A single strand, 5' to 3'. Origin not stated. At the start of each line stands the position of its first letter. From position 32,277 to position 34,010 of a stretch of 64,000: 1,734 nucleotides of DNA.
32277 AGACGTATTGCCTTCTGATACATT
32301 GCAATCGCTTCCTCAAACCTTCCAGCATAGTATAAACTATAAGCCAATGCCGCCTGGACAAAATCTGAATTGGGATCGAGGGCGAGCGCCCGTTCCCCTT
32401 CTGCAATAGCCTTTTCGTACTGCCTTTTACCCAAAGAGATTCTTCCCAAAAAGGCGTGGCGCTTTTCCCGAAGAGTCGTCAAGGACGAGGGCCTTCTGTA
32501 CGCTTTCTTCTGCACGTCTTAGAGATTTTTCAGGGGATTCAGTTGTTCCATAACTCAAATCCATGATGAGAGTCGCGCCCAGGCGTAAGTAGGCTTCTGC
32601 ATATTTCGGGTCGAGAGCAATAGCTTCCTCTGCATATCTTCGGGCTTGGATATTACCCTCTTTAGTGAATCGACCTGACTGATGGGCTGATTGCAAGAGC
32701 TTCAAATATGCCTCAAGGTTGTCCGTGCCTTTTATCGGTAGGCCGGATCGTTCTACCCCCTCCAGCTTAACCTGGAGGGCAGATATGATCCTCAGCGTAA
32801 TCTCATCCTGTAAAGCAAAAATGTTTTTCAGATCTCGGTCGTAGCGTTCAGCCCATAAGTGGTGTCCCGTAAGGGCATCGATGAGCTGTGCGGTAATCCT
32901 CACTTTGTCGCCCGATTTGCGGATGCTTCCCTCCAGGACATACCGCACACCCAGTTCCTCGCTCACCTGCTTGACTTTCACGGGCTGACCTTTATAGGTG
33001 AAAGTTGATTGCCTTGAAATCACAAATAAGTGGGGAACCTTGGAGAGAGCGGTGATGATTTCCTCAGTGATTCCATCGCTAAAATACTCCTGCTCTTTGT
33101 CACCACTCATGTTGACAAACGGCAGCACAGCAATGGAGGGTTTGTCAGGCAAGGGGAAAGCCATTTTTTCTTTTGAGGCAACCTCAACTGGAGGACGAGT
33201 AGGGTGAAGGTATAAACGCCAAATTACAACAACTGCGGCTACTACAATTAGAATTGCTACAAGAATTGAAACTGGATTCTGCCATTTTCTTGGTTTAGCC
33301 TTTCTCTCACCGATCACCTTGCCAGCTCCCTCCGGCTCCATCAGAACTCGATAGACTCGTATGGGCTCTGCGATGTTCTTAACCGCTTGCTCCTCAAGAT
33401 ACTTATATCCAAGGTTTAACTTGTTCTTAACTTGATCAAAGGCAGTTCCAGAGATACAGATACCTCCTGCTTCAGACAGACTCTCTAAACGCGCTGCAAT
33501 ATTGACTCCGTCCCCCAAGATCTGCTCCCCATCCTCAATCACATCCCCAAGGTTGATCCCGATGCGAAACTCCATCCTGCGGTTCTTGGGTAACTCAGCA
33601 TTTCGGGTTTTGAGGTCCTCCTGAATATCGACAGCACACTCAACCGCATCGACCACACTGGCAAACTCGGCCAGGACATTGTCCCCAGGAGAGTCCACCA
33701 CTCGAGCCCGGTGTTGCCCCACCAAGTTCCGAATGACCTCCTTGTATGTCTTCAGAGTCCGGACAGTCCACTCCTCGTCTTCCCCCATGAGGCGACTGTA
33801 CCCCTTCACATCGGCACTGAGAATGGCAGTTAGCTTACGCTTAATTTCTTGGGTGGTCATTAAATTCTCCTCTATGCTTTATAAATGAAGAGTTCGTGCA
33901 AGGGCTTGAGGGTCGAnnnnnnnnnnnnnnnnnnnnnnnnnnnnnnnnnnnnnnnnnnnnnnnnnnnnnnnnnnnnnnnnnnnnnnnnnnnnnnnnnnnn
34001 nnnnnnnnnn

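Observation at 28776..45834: Dense cluster of class III nucleotidyl cyclase genes with an adjacent class II cNMP phosphodiesterase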

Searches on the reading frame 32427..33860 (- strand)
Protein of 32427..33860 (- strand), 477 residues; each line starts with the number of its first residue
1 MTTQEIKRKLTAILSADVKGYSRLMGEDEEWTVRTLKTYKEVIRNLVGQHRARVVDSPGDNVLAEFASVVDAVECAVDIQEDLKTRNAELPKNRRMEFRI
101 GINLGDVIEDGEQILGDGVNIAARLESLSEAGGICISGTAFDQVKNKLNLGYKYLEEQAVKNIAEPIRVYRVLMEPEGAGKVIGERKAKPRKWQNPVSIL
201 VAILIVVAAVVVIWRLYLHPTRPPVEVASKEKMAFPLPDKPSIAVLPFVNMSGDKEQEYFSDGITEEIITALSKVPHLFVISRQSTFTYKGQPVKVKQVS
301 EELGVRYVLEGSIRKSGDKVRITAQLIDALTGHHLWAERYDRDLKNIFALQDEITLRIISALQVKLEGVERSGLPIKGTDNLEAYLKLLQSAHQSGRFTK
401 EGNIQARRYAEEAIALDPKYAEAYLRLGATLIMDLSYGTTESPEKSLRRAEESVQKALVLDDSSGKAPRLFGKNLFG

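Call 4: search_protein_families(library=pfam, proteins=[window:32427-33860:-], max_evalue=0.01)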
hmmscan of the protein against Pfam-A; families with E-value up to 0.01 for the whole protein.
window:32427-33860:- (477 aa): 7 families
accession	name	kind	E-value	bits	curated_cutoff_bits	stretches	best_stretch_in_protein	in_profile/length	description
PF00211.25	Guanylate_cyc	-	1.1e-08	35.3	21.9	1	12-154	10-164/183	Adenylate and Guanylate cyclase catalytic domain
PF13414.12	TPR_11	-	0.00057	19.9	26.8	1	412-430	19-37/42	TPR repeat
PF17680.6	FlgO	-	0.00071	19.9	22.6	0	242-331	19-114/130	FlgO protein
PF16539.10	FlgT_M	-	0.0016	19.1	31.2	0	260-314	33-98/158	Flagellar assembly protein T, middle domain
PF13431.12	TPR_17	-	0.0017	18.9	24.4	1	410-433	2-25/34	Tetratricopeptide repeat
PF04290.18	DctQ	-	0.0054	17.1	28.3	1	190-248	58-113/132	Tripartite ATP-independent periplasmic transporters, DctQ component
PF22335.1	Cas10-Cmr2_palm2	-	0.0089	16.6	27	0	34-105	33-102/133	Cas10/Cmr2, second palm domain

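Call 9: search_protein_families(library=ncbifam, proteins=[window:32427-33860:-], max_evalue=0.001)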
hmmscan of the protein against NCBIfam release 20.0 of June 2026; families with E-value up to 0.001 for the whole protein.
window:32427-33860:- (477 aa): 4 families
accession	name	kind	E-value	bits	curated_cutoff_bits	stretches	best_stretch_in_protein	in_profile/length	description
NF058673.1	LipAdnlyCyLipJMY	equivalog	9.8e-12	44.3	800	1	4-145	289-423/449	bifunctional lipase/adenylate cyclase LipJ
TIGR04510.1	mod_pep_cyc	subfamily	3.4e-10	39.1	400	1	299-427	310-438/814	putative peptide modification system cyclase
NF009037.0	PRK12370.1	equivalog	3.1e-06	25.9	589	1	224-470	108-343/553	HilA/EilA family virulence transcriptional regulator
NF007540.1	PRK10153.1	equivalog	0.00042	19.3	400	1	239-418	204-375/516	lysine decarboxylation/transport transcriptional activator CadC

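Call 10: search_protein_families(library=padloc, proteins=[window:32427-33860:-], max_evalue=0.001)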
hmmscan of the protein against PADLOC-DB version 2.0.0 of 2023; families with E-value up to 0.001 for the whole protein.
window:32427-33860:- (477 aa): 3 families
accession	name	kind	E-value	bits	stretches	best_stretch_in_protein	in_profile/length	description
PDLC02367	PycC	-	7.2e-07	26.9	1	12-150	45-198/226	-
PDLC02369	PycC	-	4.8e-05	21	1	16-150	52-197/248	-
PDLC00766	PycC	-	0.00037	18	0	11-152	44-203/232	Pycsar cyclase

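Call 27: find_homologous_proteins(query=window:32427-33860:-, max_evalue=1e-10)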
Query window:32427-33860:- (477 aa): 8000 proteins with E <= 1e-10 among 8000 candidates; the best 120 are listed.
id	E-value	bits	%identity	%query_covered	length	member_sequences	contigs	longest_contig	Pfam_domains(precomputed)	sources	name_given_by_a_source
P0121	0.0e+0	1044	100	100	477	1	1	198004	PF00211.26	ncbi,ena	-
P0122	0.0e+0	1012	97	100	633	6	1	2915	PF25063.1,PF13431.13,PF23914.2,PF13414.13,PF13176.13,PF13428.13,PF14559.13,PF24575.2,PF00515.35,PF12895.14,PF13424.13,PF21033.5,PF13432.13,PF00211.26,PF13181.13,PF07719.24,PF13174.13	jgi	-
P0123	6.6e-274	926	89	99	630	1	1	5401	PF25063.1,PF03704.24,PF13431.13,PF23914.2,PF13414.13,PF13176.13,PF13428.13,PF14559.13,PF24575.2,PF13371.13,PF17874.8,PF00515.35,PF12895.14,PF13424.13,PF21033.5,PF13432.13,PF00211.26,PF13181.13,PF07719.24,PF13174.13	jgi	-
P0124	8.9e-273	923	89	99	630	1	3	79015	PF25063.1,PF13431.13,PF23914.2,PF13414.13,PF13176.13,PF13428.13,PF14559.13,PF17874.8,PF00515.35,PF12895.14,PF13424.13,PF21033.5,PF13432.13,PF00211.26,PF13181.13,PF07719.24,PF13174.13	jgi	jgi:adenylate cyclase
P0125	4.0e-270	914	88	99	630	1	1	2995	PF25063.1,PF13431.13,PF23914.2,PF13414.13,PF13176.13,PF13428.13,PF14559.13,PF24575.2,PF13371.13,PF17874.8,PF00515.35,PF12895.14,PF13424.13,PF21033.5,PF13432.13,PF00211.26,PF13181.13,PF07719.24,PF13174.13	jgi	jgi:adenylate cyclase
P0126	4.1e-270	914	88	99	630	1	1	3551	PF25063.1,PF03704.24,PF13431.13,PF23914.2,PF13414.13,PF13176.13,PF13428.13,PF14559.13,PF24575.2,PF13371.13,PF17874.8,PF00515.35,PF12895.14,PF13424.13,PF21033.5,PF13432.13,PF00211.26,PF13181.13,PF07719.24,PF13174.13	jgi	jgi:adenylate cyclase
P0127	6.2e-270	913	65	99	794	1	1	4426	PF25063.1,PF13431.13,PF23914.2,PF13414.13,PF13036.12,PF13176.13,PF13428.13,PF13374.13,PF07721.21,PF17680.7,PF14559.13,PF16539.11,PF13371.13,PF00515.35,PF12895.14,PF13424.13,PF04052.19,PF21033.5,PF13432.13,PF13429.13,PF00211.26,PF13181.13,PF07719.24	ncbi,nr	ncbi:MAG: tetratricopeptide repeat protein, partial [Deltaproteobacteria bacterium]|nr:tetratricopep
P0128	1.1e-269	913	88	99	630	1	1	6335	PF25063.1,PF13431.13,PF23914.2,PF13414.13,PF13176.13,PF13428.13,PF14559.13,PF24575.2,PF13371.13,PF00515.35,PF12895.14,PF13424.13,PF21033.5,PF13432.13,PF00211.26,PF13181.13,PF07719.24,PF13174.13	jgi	jgi:adenylate cyclase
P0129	1.3e-269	912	63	99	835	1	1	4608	PF13431.13,PF23914.2,PF13414.13,PF13176.13,PF13428.13,PF17680.7,PF14559.13,PF16539.11,PF13371.13,PF00515.35,PF12895.14,PF13424.13,PF21033.5,PF13432.13,PF00211.26,PF13181.13,PF07719.24,PF13174.13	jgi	jgi:TolB-like protein/class 3 adenylate cyclase/cytochrome c-type biogenesis protein CcmH/NrfG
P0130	1.4e-269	912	88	99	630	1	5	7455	PF13431.13,PF23914.2,PF13414.13,PF13176.13,PF13428.13,PF14559.13,PF24575.2,PF00515.35,PF12895.14,PF13424.13,PF21033.5,PF13432.13,PF00211.26,PF13181.13,PF07719.24,PF13174.13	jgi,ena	jgi:adenylate cyclase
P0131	2.4e-265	898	87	99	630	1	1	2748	PF25063.1,PF03704.24,PF13431.13,PF23914.2,PF13414.13,PF13176.13,PF13428.13,PF14559.13,PF24575.2,PF13371.13,PF17874.8,PF00515.35,PF12895.14,PF13424.13,PF21033.5,PF13432.13,PF00211.26,PF13181.13,PF07719.24,PF13174.13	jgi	-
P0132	3.7e-265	898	85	99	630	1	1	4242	PF13431.13,PF23914.2,PF13414.13,PF13176.13,PF13428.13,PF14559.13,PF24575.2,PF00515.35,PF12895.14,PF13424.13,PF21033.5,PF13432.13,PF00211.26,PF13181.13,PF07719.24,PF13174.13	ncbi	-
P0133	2.6e-264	895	86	99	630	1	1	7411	PF25063.1,PF03704.24,PF13431.13,PF23914.2,PF13414.13,PF13176.13,PF13428.13,PF14559.13,PF24575.2,PF13371.13,PF17874.8,PF00515.35,PF12895.14,PF13424.13,PF21033.5,PF13432.13,PF00211.26,PF13181.13,PF07719.24,PF13174.13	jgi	-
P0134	3.3e-262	888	86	99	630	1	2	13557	PF13431.13,PF23914.2,PF13414.13,PF13176.13,PF13428.13,PF14559.13,PF24575.2,PF00515.35,PF12895.14,PF13424.13,PF21033.5,PF13432.13,PF00211.26,PF13181.13,PF07719.24,PF13174.13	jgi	jgi:adenylate cyclase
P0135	2.1e-260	882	85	99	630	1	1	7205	PF13431.13,PF23914.2,PF13414.13,PF13176.13,PF13428.13,PF14559.13,PF24575.2,PF17874.8,PF00515.35,PF12895.14,PF13424.13,PF21033.5,PF13432.13,PF00211.26,PF13181.13,PF07719.24,PF13174.13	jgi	jgi:adenylate cyclase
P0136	2.6e-259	878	62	99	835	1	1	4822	PF13431.13,PF23914.2,PF13414.13,PF13428.13,PF17680.7,PF14559.13,PF16539.11,PF13371.13,PF00515.35,PF13424.13,PF04052.19,PF21033.5,PF13432.13,PF00211.26,PF13181.13,PF07719.24,PF13174.13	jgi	-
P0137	3.5e-259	878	62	99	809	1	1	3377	PF13431.13,PF13414.13,PF13428.13,PF17680.7,PF14559.13,PF00515.35,PF13424.13,PF04052.19,PF21033.5,PF13432.13,PF00211.26,PF13181.13,PF07719.24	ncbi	ncbi:MAG: tetratricopeptide repeat protein, partial [Desulfovermiculus sp.]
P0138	5.9e-259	877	64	99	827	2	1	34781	PF13431.13,PF13414.13,PF13176.13,PF13428.13,PF17680.7,PF14559.13,PF16539.11,PF00515.35,PF12895.14,PF13424.13,PF04052.19,PF21033.5,PF13432.13,PF00211.26,PF13181.13,PF07719.24,PF13174.13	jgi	-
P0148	5.3e-251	851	58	99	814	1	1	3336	PF13431.13,PF23914.2,PF13414.13,PF13428.13,PF17680.7,PF14559.13,PF13371.13,PF00515.35,PF13424.13,PF04052.19,PF13432.13,PF00211.26,PF13181.13,PF07719.24,PF13174.13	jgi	-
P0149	5.5e-251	851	63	98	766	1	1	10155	PF13431.13,PF13414.13,PF13428.13,PF17680.7,PF14559.13,PF16539.11,PF00515.35,PF13424.13,PF04052.19,PF13432.13,PF00211.26,PF13181.13,PF07719.24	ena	-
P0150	4.0e-250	848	60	97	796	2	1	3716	PF13431.13,PF13414.13,PF13036.12,PF13176.13,PF13428.13,PF13374.13,PF17680.7,PF14559.13,PF16539.11,PF00515.35,PF12895.14,PF13424.13,PF04052.19,PF21033.5,PF13432.13,PF00211.26,PF13181.13,PF07719.24,PF13174.13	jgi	jgi:adenylate cyclase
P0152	2.3e-249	846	62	99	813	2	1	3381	PF13431.13,PF13414.13,PF13428.13,PF17680.7,PF14559.13,PF16539.11,PF00515.35,PF13424.13,PF04052.19,PF13432.13,PF00211.26,PF13181.13,PF07719.24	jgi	-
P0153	4.3e-249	845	60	99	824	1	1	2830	PF25063.1,PF13431.13,PF25062.2,PF13176.13,PF12569.15,PF13428.13,PF17680.7,PF14559.13,PF16539.11,PF12895.14,PF13424.13,PF04052.19,PF21033.5,PF00211.26,PF13181.13,PF07719.24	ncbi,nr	ncbi:MAG: tetratricopeptide repeat protein, partial [Deltaproteobacteria bacterium]|nr:tetratricopep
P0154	9.8e-246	834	63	98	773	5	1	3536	PF13431.13,PF13414.13,PF13036.12,PF13428.13,PF13374.13,PF17680.7,PF14559.13,PF16539.11,PF00515.35,PF13424.13,PF04052.19,PF21033.5,PF13432.13,PF00211.26,PF13181.13,PF07719.24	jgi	jgi:adenylate cyclase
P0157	2.4e-239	813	57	100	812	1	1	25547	PF13431.13,PF13414.13,PF13176.13,PF13428.13,PF13374.13,PF17680.7,PF14559.13,PF16539.11,PF00515.35,PF12895.14,PF13424.13,PF04052.19,PF21033.5,PF13432.13,PF00211.26,PF13181.13,PF07719.24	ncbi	ncbi:MAG: tetratricopeptide repeat protein [Pseudomonadota bacterium]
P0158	3.7e-239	812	58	100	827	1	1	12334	PF13431.13,PF13414.13,PF13176.13,PF13428.13,PF17680.7,PF14559.13,PF16539.11,PF00515.35,PF12895.14,PF13424.13,PF04052.19,PF21033.5,PF13432.13,PF00211.26,PF13181.13,PF07719.24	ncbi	ncbi:MAG: adenylate/guanylate cyclase domain-containing protein, partial [Desulfobacterales bacteriu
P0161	2.3e-235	799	64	97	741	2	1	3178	PF13431.13,PF23914.2,PF13414.13,PF13428.13,PF17680.7,PF14559.13,PF16539.11,PF00515.35,PF12895.14,PF13424.13,PF04052.19,PF21033.5,PF13432.13,PF00211.26,PF13181.13,PF07719.24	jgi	jgi:adenylate cyclase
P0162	9.8e-235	797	62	99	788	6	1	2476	PF13431.13,PF23914.2,PF13414.13,PF13428.13,PF17680.7,PF14559.13,PF00515.35,PF04052.19,PF21033.5,PF13432.13,PF00211.26,PF13181.13,PF07719.24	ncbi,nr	ncbi:MAG: tetratricopeptide repeat protein, partial [Proteobacteria bacterium]|nr:tetratricopeptide 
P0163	2.8e-233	793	60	98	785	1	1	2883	PF25063.1,PF13431.13,PF23914.2,PF13414.13,PF13176.13,PF13428.13,PF14559.13,PF16539.11,PF00515.35,PF12895.14,PF13424.13,PF04052.19,PF21033.5,PF13432.13,PF00211.26,PF13181.13,PF07719.24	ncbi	-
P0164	9.5e-233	791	-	-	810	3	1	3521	PF13414.13,PF13428.13,PF13374.13,PF17680.7,PF14559.13,PF16539.11,PF00515.35,PF13424.13,PF04052.19,PF13432.13,PF00211.26,PF13181.13,PF07719.24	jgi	-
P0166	8.4e-231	784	58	97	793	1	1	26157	PF13431.13,PF13414.13,PF13176.13,PF13428.13,PF13374.13,PF17680.7,PF14559.13,PF16539.11,PF00515.35,PF12895.14,PF13424.13,PF04052.19,PF21033.5,PF13432.13,PF00211.26,PF13181.13,PF07719.24,PF13174.13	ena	-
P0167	9.3e-230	781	58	99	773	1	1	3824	PF13431.13,PF23914.2,PF25062.2,PF13414.13,PF13036.12,PF13176.13,PF13428.13,PF17680.7,PF14559.13,PF16539.11,PF00515.35,PF12895.14,PF13424.13,PF04052.19,PF21033.5,PF13432.13,PF00211.26,PF13181.13,PF07719.24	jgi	jgi:adenylate cyclase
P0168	4.2e-229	779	-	-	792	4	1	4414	PF17680.7,PF14559.13,PF13431.13,PF00515.35,PF13424.13,PF04052.19,PF13432.13,PF13428.13,PF13181.13,PF07719.24,PF13174.13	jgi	jgi:adenylate cyclase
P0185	9.0e-224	761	58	99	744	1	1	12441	PF13431.13,PF23914.2,PF13414.13,PF13036.12,PF13176.13,PF13428.13,PF17680.7,PF14559.13,PF16539.11,PF00515.35,PF12895.14,PF13424.13,PF04052.19,PF13432.13,PF00211.26,PF13181.13,PF07719.24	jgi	-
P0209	3.3e-217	740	58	97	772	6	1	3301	PF13431.13,PF13414.13,PF13428.13,PF17680.7,PF14559.13,PF00515.35,PF12895.14,PF13424.13,PF04052.19,PF21033.5,PF13432.13,PF00211.26,PF13181.13,PF07719.24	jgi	jgi:adenylate cyclase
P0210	3.8e-217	739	-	-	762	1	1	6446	PF13431.13,PF13414.13,PF13036.12,PF13428.13,PF17680.7,PF14559.13,PF16539.11,PF00515.35,PF12895.14,PF13424.13,PF04052.19,PF21033.5,PF13432.13,PF00211.26,PF13181.13,PF07719.24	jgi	jgi:adenylate cyclase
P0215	9.4e-217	738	-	-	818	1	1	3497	PF03704.24,PF13431.13,PF13414.13,PF13428.13,PF13374.13,PF17680.7,PF14559.13,PF00515.35,PF13424.13,PF04052.19,PF21033.5,PF13432.13,PF00211.26,PF13181.13,PF07719.24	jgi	jgi:adenylate cyclase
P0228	1.6e-214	731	-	-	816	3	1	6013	PF13431.13,PF13414.13,PF13428.13,PF13374.13,PF17680.7,PF14559.13,PF17874.8,PF00515.35,PF13424.13,PF04052.19,PF13432.13,PF00211.26,PF13181.13,PF07719.24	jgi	jgi:TolB-like protein/class 3 adenylate cyclase/Flp pilus assembly protein TadD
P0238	6.4e-213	725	-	-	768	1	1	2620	PF13431.13,PF13414.13,PF13036.12,PF13428.13,PF17680.7,PF14559.13,PF16539.11,PF00515.35,PF13424.13,PF04052.19,PF13432.13,PF00211.26,PF13181.13,PF07719.24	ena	-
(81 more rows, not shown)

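Call 28: find_encoding_contigs(protein=P0121, flank=10000, max_places=3)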
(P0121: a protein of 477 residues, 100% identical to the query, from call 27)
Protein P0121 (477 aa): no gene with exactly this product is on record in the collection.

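Call 30: find_encoding_contigs(protein=P0244, flank=10000, max_places=4)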
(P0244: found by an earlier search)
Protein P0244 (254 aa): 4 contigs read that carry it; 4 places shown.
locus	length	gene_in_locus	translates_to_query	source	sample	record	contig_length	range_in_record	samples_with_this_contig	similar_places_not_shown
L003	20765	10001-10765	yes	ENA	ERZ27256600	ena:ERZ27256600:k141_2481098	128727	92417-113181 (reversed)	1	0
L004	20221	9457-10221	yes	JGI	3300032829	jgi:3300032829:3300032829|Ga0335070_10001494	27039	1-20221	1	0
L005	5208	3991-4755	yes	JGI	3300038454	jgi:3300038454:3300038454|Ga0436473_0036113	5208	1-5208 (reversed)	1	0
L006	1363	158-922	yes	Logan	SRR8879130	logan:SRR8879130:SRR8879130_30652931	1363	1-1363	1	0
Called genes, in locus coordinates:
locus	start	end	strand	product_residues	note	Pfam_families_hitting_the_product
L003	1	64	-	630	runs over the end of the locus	PF00211:Guanylate_cyc, PF07719:TPR_2 (faint), PF13374:TPR_10 (faint), PF13414:TPR_11 (faint), PF13424:TPR_12 (faint), PF13428:TPR_14 (faint), PF13431:TPR_17 (faint), PF14559:TPR_19 (weak), +5 more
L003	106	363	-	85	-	PF05016:ParE_toxin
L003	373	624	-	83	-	PF02604:PhdYeFM_antitox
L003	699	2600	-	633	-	PF00211:Guanylate_cyc, PF13371:TPR_9 (faint), PF13428:TPR_14 (faint), PF21033:RMD1-3 (faint), PF00515:TPR_1 (faint), PF07719:TPR_2 (faint), PF23914:TPR_CcmH_CycH (weak), PF13424:TPR_12 (weak), +7 more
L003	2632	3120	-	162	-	-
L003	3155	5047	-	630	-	PF00211:Guanylate_cyc, PF25063:ARM_TT21_C (weak), PF13428:TPR_14 (faint), PF21033:RMD1-3 (faint), PF07719:TPR_2 (faint), PF25062:ARM_TT21_N (weak), PF13414:TPR_11 (weak), PF14559:TPR_19, +9 more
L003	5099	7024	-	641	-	PF00211:Guanylate_cyc, PF13414:TPR_11 (faint), PF21033:RMD1-3 (faint), PF23914:TPR_CcmH_CycH (faint), PF13371:TPR_9 (weak), PF13424:TPR_12, PF00515:TPR_1 (weak), PF14559:TPR_19 (weak), +5 more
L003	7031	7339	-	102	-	PF05016:ParE_toxin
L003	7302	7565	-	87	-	PF02604:PhdYeFM_antitox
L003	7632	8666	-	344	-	PF13428:TPR_14 (faint), PF13432:TPR_16 (faint), PF00515:TPR_1 (weak), PF07719:TPR_2 (weak), PF13181:TPR_8 (weak), PF13424:TPR_12, PF13414:TPR_11, PF14559:TPR_19, +5 more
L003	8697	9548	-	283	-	PF00211:Guanylate_cyc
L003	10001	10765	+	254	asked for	PF23023:Anti-Pycsar_Apyc1, PF00753:Lactamase_B (weak), PF12706:Lactamase_B_2, PF02112:PDEase_II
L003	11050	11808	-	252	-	PF00072:Response_reg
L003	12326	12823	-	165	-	PF02915:Rubrerythrin, PF21349:RUBY_RBDX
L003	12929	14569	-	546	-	PF00501:AMP-binding, PF13193:AMP-binding_C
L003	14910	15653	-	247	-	PF00005:ABC_tran, PF13304:AAA_21 (weak)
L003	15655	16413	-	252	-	PF00005:ABC_tran, PF12399:BCA_ABC_TP_C (weak)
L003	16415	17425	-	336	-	PF02653:BPD_transp_2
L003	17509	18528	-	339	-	PF02653:BPD_transp_2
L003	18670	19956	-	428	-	PF13433:Peripla_BP_5 (faint), PF13458:Peripla_BP_6, PF01094:ANF_receptor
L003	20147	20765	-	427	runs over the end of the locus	PF13458:Peripla_BP_6, PF01094:ANF_receptor, PF13433:Peripla_BP_5 (weak)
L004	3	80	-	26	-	?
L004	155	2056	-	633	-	PF00211:Guanylate_cyc, PF13371:TPR_9 (faint), PF13428:TPR_14 (faint), PF21033:RMD1-3 (faint), PF00515:TPR_1 (faint), PF07719:TPR_2 (faint), PF23914:TPR_CcmH_CycH (weak), PF13424:TPR_12 (weak), +7 more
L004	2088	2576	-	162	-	-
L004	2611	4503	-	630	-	PF00211:Guanylate_cyc, PF25063:ARM_TT21_C (weak), PF13428:TPR_14 (faint), PF21033:RMD1-3 (faint), PF07719:TPR_2 (faint), PF25062:ARM_TT21_N (weak), PF13414:TPR_11 (weak), PF14559:TPR_19, +9 more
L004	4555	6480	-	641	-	PF00211:Guanylate_cyc, PF13414:TPR_11 (faint), PF21033:RMD1-3 (faint), PF23914:TPR_CcmH_CycH (faint), PF13371:TPR_9 (weak), PF13424:TPR_12, PF00515:TPR_1 (weak), PF14559:TPR_19 (weak), +5 more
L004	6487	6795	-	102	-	PF05016:ParE_toxin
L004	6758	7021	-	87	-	PF02604:PhdYeFM_antitox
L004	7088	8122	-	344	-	PF13428:TPR_14 (faint), PF13432:TPR_16 (faint), PF00515:TPR_1 (weak), PF07719:TPR_2 (weak), PF13181:TPR_8 (weak), PF13424:TPR_12, PF13414:TPR_11, PF14559:TPR_19, +5 more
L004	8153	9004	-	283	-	PF00211:Guanylate_cyc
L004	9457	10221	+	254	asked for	PF23023:Anti-Pycsar_Apyc1, PF00753:Lactamase_B (weak), PF12706:Lactamase_B_2, PF02112:PDEase_II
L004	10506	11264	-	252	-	PF00072:Response_reg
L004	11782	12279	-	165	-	PF02915:Rubrerythrin, PF21349:RUBY_RBDX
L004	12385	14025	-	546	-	PF00501:AMP-binding, PF13193:AMP-binding_C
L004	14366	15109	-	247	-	PF00005:ABC_tran, PF13304:AAA_21 (weak)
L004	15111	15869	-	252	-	PF00005:ABC_tran, PF12399:BCA_ABC_TP_C (weak)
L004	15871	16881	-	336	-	PF02653:BPD_transp_2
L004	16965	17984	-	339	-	PF02653:BPD_transp_2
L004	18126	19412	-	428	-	PF13433:Peripla_BP_5 (faint), PF13458:Peripla_BP_6, PF01094:ANF_receptor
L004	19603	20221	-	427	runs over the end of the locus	PF13458:Peripla_BP_6, PF01094:ANF_receptor, PF13433:Peripla_BP_5 (weak)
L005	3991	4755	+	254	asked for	PF23023:Anti-Pycsar_Apyc1, PF00753:Lactamase_B (weak), PF12706:Lactamase_B_2, PF02112:PDEase_II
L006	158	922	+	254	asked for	PF23023:Anti-Pycsar_Apyc1, PF00753:Lactamase_B (weak), PF12706:Lactamase_B_2, PF02112:PDEase_II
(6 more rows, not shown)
